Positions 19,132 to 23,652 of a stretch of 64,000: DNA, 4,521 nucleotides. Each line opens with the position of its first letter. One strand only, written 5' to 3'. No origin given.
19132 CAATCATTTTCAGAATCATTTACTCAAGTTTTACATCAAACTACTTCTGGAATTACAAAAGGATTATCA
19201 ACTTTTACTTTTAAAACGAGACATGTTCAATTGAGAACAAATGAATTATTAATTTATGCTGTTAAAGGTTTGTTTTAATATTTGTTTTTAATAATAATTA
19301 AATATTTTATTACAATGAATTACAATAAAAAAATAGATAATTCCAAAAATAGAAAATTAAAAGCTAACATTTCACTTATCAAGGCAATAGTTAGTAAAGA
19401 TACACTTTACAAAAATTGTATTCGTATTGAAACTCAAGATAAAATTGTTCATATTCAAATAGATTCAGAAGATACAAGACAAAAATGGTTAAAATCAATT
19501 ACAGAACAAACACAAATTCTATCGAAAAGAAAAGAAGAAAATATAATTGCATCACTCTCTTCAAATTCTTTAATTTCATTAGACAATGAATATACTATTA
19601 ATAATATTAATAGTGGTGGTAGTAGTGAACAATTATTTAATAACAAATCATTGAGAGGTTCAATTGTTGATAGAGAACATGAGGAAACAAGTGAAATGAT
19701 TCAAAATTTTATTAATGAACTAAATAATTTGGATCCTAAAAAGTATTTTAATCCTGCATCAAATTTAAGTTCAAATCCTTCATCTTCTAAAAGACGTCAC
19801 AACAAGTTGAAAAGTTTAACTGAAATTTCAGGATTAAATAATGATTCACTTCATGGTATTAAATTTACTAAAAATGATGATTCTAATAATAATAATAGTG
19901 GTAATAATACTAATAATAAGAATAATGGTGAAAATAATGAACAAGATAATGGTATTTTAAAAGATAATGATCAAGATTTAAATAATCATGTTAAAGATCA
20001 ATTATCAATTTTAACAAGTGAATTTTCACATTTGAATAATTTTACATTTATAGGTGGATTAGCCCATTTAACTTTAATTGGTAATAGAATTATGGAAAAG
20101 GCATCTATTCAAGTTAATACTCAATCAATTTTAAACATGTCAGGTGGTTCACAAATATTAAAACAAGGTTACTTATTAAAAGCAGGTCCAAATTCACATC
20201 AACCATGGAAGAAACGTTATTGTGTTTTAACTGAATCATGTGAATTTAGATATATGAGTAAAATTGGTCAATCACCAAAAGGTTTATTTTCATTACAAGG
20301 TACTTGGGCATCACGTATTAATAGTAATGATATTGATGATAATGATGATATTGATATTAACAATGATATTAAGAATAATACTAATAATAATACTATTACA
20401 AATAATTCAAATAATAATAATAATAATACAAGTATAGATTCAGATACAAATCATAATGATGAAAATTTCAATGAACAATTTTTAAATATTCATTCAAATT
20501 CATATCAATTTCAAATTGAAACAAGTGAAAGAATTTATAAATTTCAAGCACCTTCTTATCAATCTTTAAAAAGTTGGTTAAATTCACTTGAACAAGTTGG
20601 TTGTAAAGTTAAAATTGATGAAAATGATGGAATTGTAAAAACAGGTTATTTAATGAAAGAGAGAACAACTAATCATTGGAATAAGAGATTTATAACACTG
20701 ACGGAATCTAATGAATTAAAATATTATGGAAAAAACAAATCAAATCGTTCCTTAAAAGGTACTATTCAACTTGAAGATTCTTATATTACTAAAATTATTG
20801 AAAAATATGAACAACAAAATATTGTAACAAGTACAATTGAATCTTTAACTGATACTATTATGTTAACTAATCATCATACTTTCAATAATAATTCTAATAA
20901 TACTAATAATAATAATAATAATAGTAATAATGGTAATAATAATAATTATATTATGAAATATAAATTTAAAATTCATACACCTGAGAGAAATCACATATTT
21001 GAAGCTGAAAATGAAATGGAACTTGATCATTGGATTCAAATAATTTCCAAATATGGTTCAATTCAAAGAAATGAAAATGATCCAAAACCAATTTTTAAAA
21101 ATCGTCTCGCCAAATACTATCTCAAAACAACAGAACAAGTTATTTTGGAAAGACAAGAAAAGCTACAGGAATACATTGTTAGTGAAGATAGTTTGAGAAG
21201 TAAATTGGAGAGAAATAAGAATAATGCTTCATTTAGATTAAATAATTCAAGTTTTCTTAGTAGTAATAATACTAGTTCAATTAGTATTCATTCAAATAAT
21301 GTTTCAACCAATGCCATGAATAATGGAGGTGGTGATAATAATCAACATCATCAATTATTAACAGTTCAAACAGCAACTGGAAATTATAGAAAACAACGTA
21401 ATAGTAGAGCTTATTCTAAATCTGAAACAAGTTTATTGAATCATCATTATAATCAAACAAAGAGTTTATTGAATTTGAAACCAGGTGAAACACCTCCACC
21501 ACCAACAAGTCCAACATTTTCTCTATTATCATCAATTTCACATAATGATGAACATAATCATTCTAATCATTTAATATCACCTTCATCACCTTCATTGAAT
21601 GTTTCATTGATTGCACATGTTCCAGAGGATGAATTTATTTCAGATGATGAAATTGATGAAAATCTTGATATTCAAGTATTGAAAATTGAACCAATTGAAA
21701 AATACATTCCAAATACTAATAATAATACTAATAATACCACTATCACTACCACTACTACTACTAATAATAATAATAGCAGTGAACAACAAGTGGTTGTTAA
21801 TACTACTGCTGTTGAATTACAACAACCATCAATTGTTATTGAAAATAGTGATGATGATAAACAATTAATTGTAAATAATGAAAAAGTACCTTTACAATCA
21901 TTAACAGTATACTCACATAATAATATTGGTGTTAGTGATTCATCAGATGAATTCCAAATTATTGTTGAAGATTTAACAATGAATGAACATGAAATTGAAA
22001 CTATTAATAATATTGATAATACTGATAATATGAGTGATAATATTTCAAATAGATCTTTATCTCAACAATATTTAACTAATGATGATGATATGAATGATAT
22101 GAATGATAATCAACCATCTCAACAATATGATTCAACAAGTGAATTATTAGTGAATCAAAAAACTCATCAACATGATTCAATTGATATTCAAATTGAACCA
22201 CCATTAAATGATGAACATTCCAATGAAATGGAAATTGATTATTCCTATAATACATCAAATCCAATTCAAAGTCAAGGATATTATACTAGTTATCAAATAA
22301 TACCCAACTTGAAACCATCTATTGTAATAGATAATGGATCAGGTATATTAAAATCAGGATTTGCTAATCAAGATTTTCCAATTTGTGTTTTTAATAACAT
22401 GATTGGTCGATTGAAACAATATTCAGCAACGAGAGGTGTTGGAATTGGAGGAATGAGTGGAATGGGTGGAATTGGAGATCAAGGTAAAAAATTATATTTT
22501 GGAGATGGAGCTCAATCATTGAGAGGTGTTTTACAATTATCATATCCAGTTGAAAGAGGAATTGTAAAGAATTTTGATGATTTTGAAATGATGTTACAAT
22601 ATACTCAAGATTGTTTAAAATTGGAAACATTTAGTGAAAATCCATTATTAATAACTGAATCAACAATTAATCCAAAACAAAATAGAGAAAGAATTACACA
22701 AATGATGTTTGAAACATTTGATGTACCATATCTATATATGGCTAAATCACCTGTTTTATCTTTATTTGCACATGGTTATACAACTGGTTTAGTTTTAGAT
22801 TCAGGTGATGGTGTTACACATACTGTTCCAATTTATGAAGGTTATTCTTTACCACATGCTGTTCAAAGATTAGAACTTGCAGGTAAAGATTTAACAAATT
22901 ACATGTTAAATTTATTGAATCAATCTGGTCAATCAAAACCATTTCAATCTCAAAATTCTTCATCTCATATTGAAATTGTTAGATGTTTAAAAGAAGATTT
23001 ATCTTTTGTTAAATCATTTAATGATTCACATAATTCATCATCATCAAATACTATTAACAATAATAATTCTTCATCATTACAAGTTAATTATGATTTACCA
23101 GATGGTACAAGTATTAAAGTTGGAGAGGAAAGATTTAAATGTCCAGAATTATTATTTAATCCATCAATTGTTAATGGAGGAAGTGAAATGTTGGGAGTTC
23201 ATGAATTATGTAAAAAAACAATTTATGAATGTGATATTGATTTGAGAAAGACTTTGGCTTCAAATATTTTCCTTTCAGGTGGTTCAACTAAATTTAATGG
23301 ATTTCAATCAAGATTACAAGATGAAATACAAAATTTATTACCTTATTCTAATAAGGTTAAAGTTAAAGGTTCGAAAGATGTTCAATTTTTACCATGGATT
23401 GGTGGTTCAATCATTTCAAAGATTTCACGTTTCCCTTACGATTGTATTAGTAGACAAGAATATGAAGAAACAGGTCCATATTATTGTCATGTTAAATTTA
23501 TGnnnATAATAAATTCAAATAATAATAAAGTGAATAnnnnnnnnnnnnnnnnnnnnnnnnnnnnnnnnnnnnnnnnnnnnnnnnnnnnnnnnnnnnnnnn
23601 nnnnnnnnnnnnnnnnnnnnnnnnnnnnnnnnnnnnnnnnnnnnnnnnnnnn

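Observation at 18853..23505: Fusion gene encoding three PH domains followed by a complete actin-like domain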

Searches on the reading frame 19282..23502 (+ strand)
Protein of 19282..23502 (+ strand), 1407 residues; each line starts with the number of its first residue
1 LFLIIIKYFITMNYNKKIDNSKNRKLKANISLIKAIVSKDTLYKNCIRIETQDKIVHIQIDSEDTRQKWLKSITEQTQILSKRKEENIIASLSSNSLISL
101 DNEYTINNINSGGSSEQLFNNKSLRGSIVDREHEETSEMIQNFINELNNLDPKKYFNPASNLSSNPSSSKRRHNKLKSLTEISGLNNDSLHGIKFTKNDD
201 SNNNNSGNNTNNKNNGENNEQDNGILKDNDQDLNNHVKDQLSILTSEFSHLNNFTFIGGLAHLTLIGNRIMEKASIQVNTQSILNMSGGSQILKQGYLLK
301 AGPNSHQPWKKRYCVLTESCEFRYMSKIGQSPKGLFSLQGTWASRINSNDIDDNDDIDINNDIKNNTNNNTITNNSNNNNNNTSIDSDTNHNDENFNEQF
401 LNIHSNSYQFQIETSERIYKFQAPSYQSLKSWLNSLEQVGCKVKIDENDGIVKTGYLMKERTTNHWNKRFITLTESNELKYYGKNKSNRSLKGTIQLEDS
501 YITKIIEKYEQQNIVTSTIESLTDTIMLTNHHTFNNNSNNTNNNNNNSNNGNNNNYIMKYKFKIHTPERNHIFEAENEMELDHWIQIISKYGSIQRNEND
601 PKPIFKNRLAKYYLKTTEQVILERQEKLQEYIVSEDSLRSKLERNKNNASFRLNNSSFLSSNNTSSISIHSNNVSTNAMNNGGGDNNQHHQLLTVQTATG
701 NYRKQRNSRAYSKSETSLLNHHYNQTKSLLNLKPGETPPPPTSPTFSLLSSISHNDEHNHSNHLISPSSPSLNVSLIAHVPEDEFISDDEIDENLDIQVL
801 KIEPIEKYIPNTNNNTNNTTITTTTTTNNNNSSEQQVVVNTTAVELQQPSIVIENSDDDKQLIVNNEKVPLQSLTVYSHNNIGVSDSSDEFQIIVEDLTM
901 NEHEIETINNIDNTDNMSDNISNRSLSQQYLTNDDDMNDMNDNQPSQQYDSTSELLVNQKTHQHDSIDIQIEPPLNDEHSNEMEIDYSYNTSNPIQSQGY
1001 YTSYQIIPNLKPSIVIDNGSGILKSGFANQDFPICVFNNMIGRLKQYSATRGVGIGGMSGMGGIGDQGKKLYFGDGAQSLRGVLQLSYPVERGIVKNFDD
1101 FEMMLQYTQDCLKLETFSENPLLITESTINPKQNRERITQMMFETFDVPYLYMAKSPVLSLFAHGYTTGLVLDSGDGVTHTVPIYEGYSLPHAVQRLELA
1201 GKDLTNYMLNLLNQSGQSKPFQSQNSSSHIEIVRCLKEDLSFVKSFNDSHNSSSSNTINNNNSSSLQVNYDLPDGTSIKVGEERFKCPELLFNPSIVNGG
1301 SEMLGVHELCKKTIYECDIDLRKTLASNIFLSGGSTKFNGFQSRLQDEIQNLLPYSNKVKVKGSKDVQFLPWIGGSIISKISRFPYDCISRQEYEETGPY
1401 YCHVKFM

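Call 5: search_protein_families(library=pfam, proteins=[window:19282-23502:+], max_evalue=0.01)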
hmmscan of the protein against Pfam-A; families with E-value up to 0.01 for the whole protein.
window:19282-23502:+ (1407 aa): 8 families
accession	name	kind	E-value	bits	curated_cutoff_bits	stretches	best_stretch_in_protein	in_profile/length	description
PF00022.25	Actin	-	5.8e-102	341.8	27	1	1012-1406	5-409/410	Actin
PF00169.35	PH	-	4.2e-23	82.3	25.1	2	293-439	2-103/105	PH domain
PF14593.12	PH_3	-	1.1e-08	35.4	25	0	560-591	68-98/104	PH domain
PF15409.12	PH_8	-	1.9e-06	28.5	30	0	458-510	4-57/89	Pleckstrin homology domain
PF08458.16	PH_2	-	1e-05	26.3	22.2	0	394-438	61-100/106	Plant pleckstrin homology-like region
PF23066.1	PH_21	-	0.00041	20.8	27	1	33-82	67-115/120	C-Maf-inducing protein PH domain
PF15406.12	PH_6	-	0.0033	18.2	30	0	559-589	79-109/111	Pleckstrin homology domain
PF12814.13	Mcp5_PH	-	0.0099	16.6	25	0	368-439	49-116/119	Meiotic cell cortex C-terminal pleckstrin homology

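Call 8: find_homologous_proteins(query=window:19282-23502:+, max_evalue=1e-10)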
Query window:19282-23502:+ (1407 aa): 3 proteins with E <= 1e-10 among 8000 candidates.
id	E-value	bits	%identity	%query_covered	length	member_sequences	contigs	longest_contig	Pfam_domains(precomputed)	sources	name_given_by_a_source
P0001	4.6e-254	864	58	28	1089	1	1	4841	PF15409.14,PF00022.26,PF14593.13,PF00169.36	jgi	-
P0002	9.6e-253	860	37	45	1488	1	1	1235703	PF08458.17,PF15410.13,PF00022.26,PF00169.36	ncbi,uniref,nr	ncbi:hypothetical protein FDP41_000397 [Naegleria fowleri]|uniref:PH domain-containing protein n=1 T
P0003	3.2e-48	182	31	29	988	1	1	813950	PF00022.26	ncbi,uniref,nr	ncbi:actin-7-related [Anaeramoeba flamelloides]|uniref:Actin-7-related n=1 Tax=Anaeramoeba flamelloi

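Call 18: find_encoding_contigs(protein=P0001, flank=10000, max_places=3)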
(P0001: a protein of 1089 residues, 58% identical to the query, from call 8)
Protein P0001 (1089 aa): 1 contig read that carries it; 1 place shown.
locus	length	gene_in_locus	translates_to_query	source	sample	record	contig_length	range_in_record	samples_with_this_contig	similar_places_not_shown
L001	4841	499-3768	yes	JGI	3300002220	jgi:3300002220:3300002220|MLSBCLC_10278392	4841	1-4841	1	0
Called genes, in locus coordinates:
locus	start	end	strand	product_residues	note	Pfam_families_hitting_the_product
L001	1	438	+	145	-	?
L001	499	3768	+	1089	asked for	PF00169:PH, PF14593:PH_3 (weak), PF15409:PH_8, PF00022:Actin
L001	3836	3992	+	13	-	-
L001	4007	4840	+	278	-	?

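Call 19: find_encoding_contigs(protein=P0002, flank=6000, max_places=3)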
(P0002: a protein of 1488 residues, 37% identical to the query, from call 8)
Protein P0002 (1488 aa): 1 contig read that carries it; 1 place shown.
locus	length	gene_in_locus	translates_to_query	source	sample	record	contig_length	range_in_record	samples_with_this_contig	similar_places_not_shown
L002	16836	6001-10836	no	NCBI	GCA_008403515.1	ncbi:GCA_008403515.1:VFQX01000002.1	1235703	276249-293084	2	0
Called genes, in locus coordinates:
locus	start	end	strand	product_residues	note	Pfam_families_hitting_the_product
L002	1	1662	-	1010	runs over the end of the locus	PF25173:Beta-prop_WDR3_1st (faint), PF16529:Ge1_WD40, PF23381:Beta-prop_IFT122_1st (faint), PF23414:Beta-prop_EML_2 (faint), PF24817:WD40_WDHD1_1st (faint), PF25171:Beta-prop_WDR36-Utp21_1st (faint), PF06658:DUF1168 (weak), PF21289:EDC4_C, +3 more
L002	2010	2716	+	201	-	PF05620:TMEM208_SND2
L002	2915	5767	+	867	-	-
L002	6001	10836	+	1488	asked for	PF08458:PH_2 (faint), PF00169:PH, PF15410:PH_9 (faint), PF00169:PH, PF00022:Actin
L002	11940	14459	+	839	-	PF25390:WD40_RLD, PF13540:RCC1_2, PF25390:WD40_RLD, PF00415:RCC1, PF13540:RCC1_2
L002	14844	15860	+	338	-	PF03798:TRAM_LAG1_CLN8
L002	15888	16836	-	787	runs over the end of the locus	PF25773:TPR_ANAPC2, PF26557:Cullin_AB, PF08672:ANAPC2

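Call 44: list_cluster_members(proteins=[P0125, P0126, P0128, P0001, P0048, P0004, P0005])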
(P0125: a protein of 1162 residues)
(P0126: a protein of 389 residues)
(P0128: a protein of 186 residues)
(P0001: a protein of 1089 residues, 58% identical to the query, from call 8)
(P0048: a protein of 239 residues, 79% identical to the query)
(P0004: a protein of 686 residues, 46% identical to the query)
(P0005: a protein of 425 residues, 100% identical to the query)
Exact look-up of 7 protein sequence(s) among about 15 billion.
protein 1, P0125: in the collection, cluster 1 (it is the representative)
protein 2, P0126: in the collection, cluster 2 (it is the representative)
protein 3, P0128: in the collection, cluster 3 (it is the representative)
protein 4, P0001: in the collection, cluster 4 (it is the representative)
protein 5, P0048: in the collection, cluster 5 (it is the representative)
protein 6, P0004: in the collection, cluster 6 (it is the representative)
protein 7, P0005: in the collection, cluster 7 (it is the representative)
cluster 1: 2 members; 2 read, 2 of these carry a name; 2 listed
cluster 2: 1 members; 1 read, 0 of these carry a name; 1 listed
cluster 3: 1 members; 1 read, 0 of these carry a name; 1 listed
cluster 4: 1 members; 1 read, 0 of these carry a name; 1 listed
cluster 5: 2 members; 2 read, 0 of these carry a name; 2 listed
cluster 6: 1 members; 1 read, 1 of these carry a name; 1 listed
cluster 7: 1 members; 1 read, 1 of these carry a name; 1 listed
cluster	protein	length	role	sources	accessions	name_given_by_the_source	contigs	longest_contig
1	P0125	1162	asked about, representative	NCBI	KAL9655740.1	hypothetical protein ABK040_004969 [Willaertia magna]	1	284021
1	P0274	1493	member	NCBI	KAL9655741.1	hypothetical protein ABK040_004969 [Willaertia magna]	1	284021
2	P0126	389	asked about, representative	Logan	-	-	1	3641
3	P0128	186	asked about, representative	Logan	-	-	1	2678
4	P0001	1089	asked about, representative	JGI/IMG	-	-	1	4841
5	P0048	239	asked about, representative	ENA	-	-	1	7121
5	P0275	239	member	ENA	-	-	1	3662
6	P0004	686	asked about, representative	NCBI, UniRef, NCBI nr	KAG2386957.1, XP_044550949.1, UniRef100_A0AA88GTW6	hypothetical protein C9374_001992 [Naegleria lovaniensis] | PH domain-containing protein n=1 Tax=Naegleria lovaniensis TaxID=51637 ... | uncharacterized protein C9374_001992 [Naegleria lovaniensis]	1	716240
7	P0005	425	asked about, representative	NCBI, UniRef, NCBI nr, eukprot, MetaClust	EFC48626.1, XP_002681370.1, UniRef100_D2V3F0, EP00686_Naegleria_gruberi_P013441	hypothetical protein NAEGRDRAFT_35386 [Naegleria gruberi] | Actin n=1 Tax=Naegleria gruberi TaxID=5762 RepID=D2V3F0_NAEGR | uncharacterized protein NAEGRDRAFT_35386 [Naegleria gruberi]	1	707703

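Call 81: search_protein_families(library=pfam, proteins=[P0002, P0274, P0001], max_evalue=0.001)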
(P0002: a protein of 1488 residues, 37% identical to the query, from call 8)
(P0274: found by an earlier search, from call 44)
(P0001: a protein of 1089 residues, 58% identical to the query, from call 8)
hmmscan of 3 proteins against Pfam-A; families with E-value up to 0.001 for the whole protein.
P0002 (1488 aa): 4 families
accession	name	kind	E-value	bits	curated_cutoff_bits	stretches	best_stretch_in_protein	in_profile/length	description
PF00022.25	Actin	-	3.9e-98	329.2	27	1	1095-1487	5-409/410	Actin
PF00169.35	PH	-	1.2e-24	87.3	25.1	2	407-517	3-103/105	PH domain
PF08458.16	PH_2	-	4.2e-06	27.5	22.2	0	624-679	43-98/106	Plant pleckstrin homology-like region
PF15410.12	PH_9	-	1.5e-05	25.6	28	0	602-679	33-113/118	Pleckstrin homology domain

P0274 (1493 aa): 3 families
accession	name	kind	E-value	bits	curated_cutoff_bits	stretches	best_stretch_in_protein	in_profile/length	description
PF00022.25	Actin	-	5.2e-102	341.9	27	1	1103-1492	3-409/410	Actin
PF00169.35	PH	-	1.2e-16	61.5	25.1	2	383-522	2-103/105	PH domain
PF08458.16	PH_2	-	5.9e-05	23.8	22.2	0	572-638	36-100/106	Plant pleckstrin homology-like region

P0001 (1089 aa): 5 families
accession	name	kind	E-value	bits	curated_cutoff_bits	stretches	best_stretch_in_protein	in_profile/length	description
PF00022.25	Actin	-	1.5e-88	297.6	27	1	710-1088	4-409/410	Actin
PF00169.35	PH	-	8.2e-25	87.8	25.1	2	324-411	2-100/105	PH domain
PF14593.12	PH_3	-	6.6e-15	55.4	25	2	319-413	8-97/104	PH domain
PF15409.12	PH_8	-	5.6e-12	46.2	30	1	329-411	3-85/89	Pleckstrin homology domain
PF08458.16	PH_2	-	0.0005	20.8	22.2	0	278-309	68-99/106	Plant pleckstrin homology-like region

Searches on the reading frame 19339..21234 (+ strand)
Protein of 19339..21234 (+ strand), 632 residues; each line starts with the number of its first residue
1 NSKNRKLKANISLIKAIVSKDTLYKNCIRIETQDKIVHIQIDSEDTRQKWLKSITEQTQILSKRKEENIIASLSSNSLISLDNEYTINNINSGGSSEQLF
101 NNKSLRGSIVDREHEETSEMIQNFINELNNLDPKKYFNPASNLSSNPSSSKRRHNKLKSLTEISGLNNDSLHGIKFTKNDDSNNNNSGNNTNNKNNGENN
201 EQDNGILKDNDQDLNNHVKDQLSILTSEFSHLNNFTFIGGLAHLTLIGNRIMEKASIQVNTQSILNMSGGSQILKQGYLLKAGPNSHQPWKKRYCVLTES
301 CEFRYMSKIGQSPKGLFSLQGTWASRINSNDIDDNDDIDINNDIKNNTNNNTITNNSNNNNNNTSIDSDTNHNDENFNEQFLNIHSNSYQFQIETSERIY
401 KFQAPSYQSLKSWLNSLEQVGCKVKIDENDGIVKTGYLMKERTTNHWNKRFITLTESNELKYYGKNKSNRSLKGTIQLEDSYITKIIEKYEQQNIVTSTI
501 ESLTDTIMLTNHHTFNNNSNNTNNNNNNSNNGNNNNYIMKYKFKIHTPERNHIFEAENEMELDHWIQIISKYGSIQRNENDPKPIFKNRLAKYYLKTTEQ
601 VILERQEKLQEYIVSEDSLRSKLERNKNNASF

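Call 80: predict_structure(alignment_id=A6)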
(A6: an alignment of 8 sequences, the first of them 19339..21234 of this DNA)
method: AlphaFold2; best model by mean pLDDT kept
length: 632 residues; sequences in the alignment: 8
mean_pLDDT: 56.7   pTM: 0.38
mean pLDDT of the five models: 56.7, 56.5, 56.5, 55.3, 53.9
residues with pLDDT >= 90: 50; 70-90: 186; 50-70: 74; < 50: 322
segments of 3 or more residues with pLDDT < 50: 1-9, 67-259, 330-386, 494-534, 588-595, 597-600, 611-614, 629-632
pLDDT, mean of each block of 10 residues (from residue 1): 41 76 78 79 78 75 54 31 29 26 29 38 44 39 32 28 29 29 31 31 36 41 42 43 45 44 66 82 76 87 84 87 78 34 30 30 30 30 50 89 85 89 73 86 82 86 71 86 84 49 41 36 39 59 87 90 89 80 58 45 54 50 58 39
secondary structure, 60 per line:
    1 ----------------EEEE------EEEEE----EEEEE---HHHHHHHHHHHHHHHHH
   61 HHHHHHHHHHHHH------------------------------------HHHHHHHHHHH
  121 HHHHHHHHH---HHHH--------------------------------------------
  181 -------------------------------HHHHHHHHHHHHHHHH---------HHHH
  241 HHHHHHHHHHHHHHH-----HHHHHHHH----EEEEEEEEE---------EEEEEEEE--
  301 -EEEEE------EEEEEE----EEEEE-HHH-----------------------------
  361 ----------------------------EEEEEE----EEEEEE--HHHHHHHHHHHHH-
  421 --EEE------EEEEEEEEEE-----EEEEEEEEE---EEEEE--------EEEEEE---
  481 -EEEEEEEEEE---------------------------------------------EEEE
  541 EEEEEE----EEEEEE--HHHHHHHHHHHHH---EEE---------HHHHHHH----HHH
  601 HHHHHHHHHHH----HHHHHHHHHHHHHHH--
elements in order: E17-20 E27-31 E36-40 H44-73 H110-129 H133-136 H212-227 H237-255 H261-268 E273-281 E291-298 E302-306 E313-318 E323-327 E389-394 E399-404 H407-419 E423-425 E432-441 E447-455 E459-463 E472-477 E482-491 E537-546 E551-556 H559-571 E575-577 H587-593 H598-611 H616-630
